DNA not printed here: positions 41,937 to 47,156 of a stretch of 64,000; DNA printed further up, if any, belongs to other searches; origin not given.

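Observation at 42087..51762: AT-rich three-gene operon: two membrane-anchored pseudo-caspase giants (one with vWA) plus a secreted partner. Uncharacterised system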

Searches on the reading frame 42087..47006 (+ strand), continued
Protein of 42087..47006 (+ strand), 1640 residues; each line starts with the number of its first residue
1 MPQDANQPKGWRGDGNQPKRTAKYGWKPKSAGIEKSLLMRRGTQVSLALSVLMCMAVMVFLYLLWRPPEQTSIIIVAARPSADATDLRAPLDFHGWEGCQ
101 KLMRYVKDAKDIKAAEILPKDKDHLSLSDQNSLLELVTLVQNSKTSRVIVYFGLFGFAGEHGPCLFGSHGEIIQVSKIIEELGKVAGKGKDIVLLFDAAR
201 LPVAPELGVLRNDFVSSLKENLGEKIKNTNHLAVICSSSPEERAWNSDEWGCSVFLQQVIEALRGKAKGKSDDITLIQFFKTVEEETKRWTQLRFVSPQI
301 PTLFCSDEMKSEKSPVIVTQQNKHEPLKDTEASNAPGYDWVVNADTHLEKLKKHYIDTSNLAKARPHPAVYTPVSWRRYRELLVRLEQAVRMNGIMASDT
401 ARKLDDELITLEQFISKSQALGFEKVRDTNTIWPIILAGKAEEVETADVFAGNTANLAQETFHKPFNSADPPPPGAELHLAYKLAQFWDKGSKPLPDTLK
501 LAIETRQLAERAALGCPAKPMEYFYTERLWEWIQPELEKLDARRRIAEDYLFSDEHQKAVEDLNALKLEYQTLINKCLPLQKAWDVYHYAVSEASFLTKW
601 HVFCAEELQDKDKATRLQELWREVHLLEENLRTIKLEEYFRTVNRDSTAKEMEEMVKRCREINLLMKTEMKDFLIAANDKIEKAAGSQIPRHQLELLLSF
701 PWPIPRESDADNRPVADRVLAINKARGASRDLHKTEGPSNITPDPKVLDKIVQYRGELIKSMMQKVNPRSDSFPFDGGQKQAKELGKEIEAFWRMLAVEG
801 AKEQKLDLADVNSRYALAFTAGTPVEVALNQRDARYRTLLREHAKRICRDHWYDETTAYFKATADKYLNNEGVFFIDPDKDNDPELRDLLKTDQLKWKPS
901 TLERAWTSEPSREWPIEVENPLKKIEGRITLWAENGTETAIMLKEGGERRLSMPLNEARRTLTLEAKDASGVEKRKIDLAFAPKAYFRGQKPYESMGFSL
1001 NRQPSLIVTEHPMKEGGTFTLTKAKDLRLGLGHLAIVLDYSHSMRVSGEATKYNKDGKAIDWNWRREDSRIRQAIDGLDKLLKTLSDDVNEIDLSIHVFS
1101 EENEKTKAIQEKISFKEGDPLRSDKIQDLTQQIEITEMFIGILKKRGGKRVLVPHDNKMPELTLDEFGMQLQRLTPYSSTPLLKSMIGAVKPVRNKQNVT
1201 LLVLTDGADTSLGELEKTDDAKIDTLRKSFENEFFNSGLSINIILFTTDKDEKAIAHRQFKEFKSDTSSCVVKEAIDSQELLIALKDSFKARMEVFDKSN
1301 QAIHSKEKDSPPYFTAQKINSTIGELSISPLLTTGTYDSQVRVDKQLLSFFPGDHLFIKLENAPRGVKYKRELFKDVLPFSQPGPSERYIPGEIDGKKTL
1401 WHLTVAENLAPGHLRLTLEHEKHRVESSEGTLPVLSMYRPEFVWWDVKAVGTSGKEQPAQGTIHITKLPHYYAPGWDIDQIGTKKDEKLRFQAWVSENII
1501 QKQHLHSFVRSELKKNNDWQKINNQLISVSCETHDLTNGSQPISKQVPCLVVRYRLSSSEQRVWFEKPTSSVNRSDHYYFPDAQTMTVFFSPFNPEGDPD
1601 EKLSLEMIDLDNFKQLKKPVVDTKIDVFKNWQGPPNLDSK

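Call 71: search_protein_families(library=pfam, proteins=[L026:6618-7190:-, L026:5419-6558:-, L026:4363-5406:-, L026:3392-4366:-, L026:1158-2555:-, L030:6064-7059:-, L030:5105-6040:-, L030:3937-5100:-, L030:2752-3714:-, L030:304-2232:+], max_evalue=0.001)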
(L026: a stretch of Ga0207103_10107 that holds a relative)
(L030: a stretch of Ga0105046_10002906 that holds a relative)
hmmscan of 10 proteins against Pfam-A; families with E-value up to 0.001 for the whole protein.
L026:6618-7190:- (190 aa): 1 family
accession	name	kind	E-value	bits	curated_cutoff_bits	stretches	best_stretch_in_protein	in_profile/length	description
PF20093.5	DUF6484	-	6.3e-22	78.5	27.6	1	56-116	1-61/61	Domain of unknown function (DUF6484)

L026:5419-6558:- (379 aa): 1 family
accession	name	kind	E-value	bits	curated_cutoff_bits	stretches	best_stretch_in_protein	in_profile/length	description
PF09937.14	DUF2169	-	2.1e-97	326.5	25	1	29-326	1-294/294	Uncharacterized protein conserved in bacteria (DUF2169)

L026:4363-5406:- (347 aa): 0 families

L026:3392-4366:- (324 aa): 1 family
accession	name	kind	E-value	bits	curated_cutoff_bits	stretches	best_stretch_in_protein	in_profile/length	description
PF13665.11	Tox-PAAR-like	-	2.3e-34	118.2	31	1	21-132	2-107/108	Toxin PAAR-like domain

L026:1158-2555:- (465 aa): 2 families
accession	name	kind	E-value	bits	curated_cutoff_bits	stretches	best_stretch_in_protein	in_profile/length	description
PF13646.12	HEAT_2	-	9e-17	61.6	27.7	1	197-276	3-82/88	HEAT repeats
PF02985.28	HEAT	-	0.00097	19.6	23.5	0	225-249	1-25/31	HEAT repeat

L030:6064-7059:- (331 aa): 1 family
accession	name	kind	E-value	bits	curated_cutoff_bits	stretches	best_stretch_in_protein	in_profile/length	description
PF09937.14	DUF2169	-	3.5e-53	181.3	25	1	37-311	8-294/294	Uncharacterized protein conserved in bacteria (DUF2169)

L030:5105-6040:- (311 aa): 0 families

L030:3937-5100:- (387 aa): 1 family
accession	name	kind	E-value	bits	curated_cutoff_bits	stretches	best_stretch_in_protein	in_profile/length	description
PF09937.14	DUF2169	-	2.8e-53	181.7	25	1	25-364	4-294/294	Uncharacterized protein conserved in bacteria (DUF2169)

L030:2752-3714:- (320 aa): 3 families
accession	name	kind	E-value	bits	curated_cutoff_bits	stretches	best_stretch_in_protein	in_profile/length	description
PF00990.26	GGDEF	-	1.7e-47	161.6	23.8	1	160-317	2-161/161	Diguanylate cyclase, GGDEF domain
PF00498.31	FHA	-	8.2e-21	74.7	20.7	1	72-135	2-67/67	FHA domain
PF16697.10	Yop-YscD_cpl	-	2.1e-16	60.4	33.2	1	56-137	4-86/94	Inner membrane component of T3SS, cytoplasmic domain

L030:304-2232:+ (642 aa): 0 families

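Call 74: search_protein_families(library=pfam, proteins=[L019:6751-7236:-, L019:4603-5979:+, L019:3259-4089:-, L019:2071-3174:-, L029:4361-5392:-, L029:2860-4275:-, L031:1489-2847:-, L031:680-1492:-, L032:3208-5913:+, L032:6012-6362:-], max_evalue=0.001)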
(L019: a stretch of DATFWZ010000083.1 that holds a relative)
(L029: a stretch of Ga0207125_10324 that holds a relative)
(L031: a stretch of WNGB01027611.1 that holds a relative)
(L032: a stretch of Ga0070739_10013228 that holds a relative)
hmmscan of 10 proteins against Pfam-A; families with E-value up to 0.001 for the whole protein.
L019:6751-7236:- (161 aa): 1 family
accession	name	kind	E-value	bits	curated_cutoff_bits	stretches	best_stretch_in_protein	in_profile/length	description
PF20093.5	DUF6484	-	1.3e-22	80.7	27.6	1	32-92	1-61/61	Domain of unknown function (DUF6484)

L019:4603-5979:+ (458 aa): 0 families

L019:3259-4089:- (276 aa): 1 family
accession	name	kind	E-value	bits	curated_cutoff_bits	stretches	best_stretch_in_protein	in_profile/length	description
PF20461.3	DUF6714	-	3.7e-11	43.7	27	1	116-244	6-143/161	Family of unknown function (DUF6714)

L019:2071-3174:- (367 aa): 1 family
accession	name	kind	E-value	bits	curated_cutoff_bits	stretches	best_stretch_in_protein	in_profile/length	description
PF09937.14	DUF2169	-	5e-93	312.1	25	1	21-319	2-294/294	Uncharacterized protein conserved in bacteria (DUF2169)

L029:4361-5392:- (343 aa): 3 families
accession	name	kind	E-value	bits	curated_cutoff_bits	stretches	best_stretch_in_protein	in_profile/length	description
PF04321.23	RmlD_sub_bind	-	2e-31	109.6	27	1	10-294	3-275/287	RmlD substrate binding domain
PF01370.27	Epimerase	-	3.2e-16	59.9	20.9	1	11-222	2-227/240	NAD dependent epimerase/dehydratase family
PF16363.11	GDP_Man_Dehyd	-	0.00022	21.3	27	1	11-155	1-163/332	GDP-mannose 4,6 dehydratase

L029:2860-4275:- (471 aa): 2 families
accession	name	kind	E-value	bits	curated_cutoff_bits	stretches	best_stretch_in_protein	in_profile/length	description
PF00144.29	Beta-lactamase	-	2e-72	244.6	27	1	37-345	4-321/329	Beta-lactamase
PF11954.13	DUF3471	-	7.7e-07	29.9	29.3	1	361-440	2-89/103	Domain of unknown function (DUF3471)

L031:1489-2847:- (452 aa): 0 families

L031:680-1492:- (270 aa): 1 family
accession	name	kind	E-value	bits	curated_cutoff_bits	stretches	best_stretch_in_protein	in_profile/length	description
PF18902.5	DUF5658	-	1.8e-05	25.9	25.2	1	15-99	1-81/82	Domain of unknown function (DUF5658)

L032:3208-5913:+ (901 aa): 4 families
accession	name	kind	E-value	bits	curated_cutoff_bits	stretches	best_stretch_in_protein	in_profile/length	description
PF06616.17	BsuBI_PstI_RE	-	1.4e-60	203.6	27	1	740-893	1-154/154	BsuBI/PstI restriction endonuclease domain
PF17728.7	BsuBI_PstI_RE_N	-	1.2e-47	161.7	27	1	591-728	2-139/140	BsuBI/PstI restriction endonuclease HTH domain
PF07669.17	Eco57I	-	3.9e-10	40.5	25.3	1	207-307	64-171/171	Eco57I restriction-modification methylase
PF02384.22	N6_Mtase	-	7.6e-05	22.6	20.4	1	100-161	25-85/311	N-6 DNA Methylase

L032:6012-6362:- (116 aa): 0 families

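Call 78: search_protein_families(library=padloc, proteins=[window:42087-47006:+], max_evalue=0.01)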
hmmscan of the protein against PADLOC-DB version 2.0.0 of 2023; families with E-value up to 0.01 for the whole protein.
window:42087-47006:+ (1640 aa): 0 families

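Call 87: search_dna_similar(query=L007:4720-9795:+, collection=plasmids, mode=protein, max_evalue=0.00001, max_rows=15)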
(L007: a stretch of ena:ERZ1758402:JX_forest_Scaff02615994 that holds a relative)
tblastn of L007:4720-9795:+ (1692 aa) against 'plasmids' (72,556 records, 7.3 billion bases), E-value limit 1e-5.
No match.

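Call 93: search_protein_families(library=pfam, alignment_id=A6, max_evalue=0.01)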
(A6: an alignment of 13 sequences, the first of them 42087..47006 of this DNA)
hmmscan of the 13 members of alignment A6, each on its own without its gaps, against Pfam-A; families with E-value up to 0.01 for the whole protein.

A. member 1, window:42087-47006:+ (1640 aa): 0 families

B. families by the number of members that match (of 13 scanned): 5 families
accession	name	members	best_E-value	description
PF13519.12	VWA_2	8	3.1e-08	von Willebrand factor type A domain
PF00092.34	VWA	6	0.00012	von Willebrand factor type A domain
PF13768.12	VWA_3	3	0.00042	von Willebrand factor type A domain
PF00656.27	Peptidase_C14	2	0.00016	Caspase domain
PF10138.15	vWA-TerF-like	1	0.0012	vWA found in TerF C terminus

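Call 100: search_protein_families(library=pfam, proteins=[L007:3545-4393:-, L017:10409-11386:+, L011:8917-10575:+, L015:16460-18229:+, L007:1-774:-], max_evalue=0.01)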
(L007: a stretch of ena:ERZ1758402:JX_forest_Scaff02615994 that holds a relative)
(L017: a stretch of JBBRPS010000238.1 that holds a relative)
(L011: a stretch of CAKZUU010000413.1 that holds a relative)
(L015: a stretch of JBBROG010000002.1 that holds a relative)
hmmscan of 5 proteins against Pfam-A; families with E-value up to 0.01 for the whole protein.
L007:3545-4393:- (282 aa): 0 families

L017:10409-11386:+ (326 aa): 0 families

L011:8917-10575:+ (552 aa): 3 families
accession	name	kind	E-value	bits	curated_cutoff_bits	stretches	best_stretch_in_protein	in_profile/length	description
PF04389.22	Peptidase_M28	-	1.1e-37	130.1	21.3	1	301-508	1-179/193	Peptidase family M28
PF01546.33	Peptidase_M20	-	0.0003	21.2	24.6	1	341-397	32-82/206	Peptidase family M20/M25/M40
PF02225.27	PA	-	0.0044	17.5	23.9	0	157-232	16-70/95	PA domain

L015:16460-18229:+ (589 aa): 0 families

L007:1-774:- (258 aa): 3 families
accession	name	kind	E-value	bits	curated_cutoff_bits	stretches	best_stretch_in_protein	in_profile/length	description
PF13503.11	DUF4123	-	3e-29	102.1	25.8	1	155-258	1-102/119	Domain of unknown function (DUF4123)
PF16697.10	Yop-YscD_cpl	-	8.9e-14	52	33.2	1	7-96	2-91/94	Inner membrane component of T3SS, cytoplasmic domain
PF00498.31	FHA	-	8.8e-12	45.7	20.7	1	25-86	1-64/67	FHA domain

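Call 112: find_related_loci(query=A2, collection=viral_contigs, flank=10000)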
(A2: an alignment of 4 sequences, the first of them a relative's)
Query A2 (1640 aa) in viral_contigs; peptide patterns used: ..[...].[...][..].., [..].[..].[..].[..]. (x = any residue, [..] = any of these).
34 stretches matched a pattern, but none encodes a relative of the query by tblastn (E <= 1e-3).
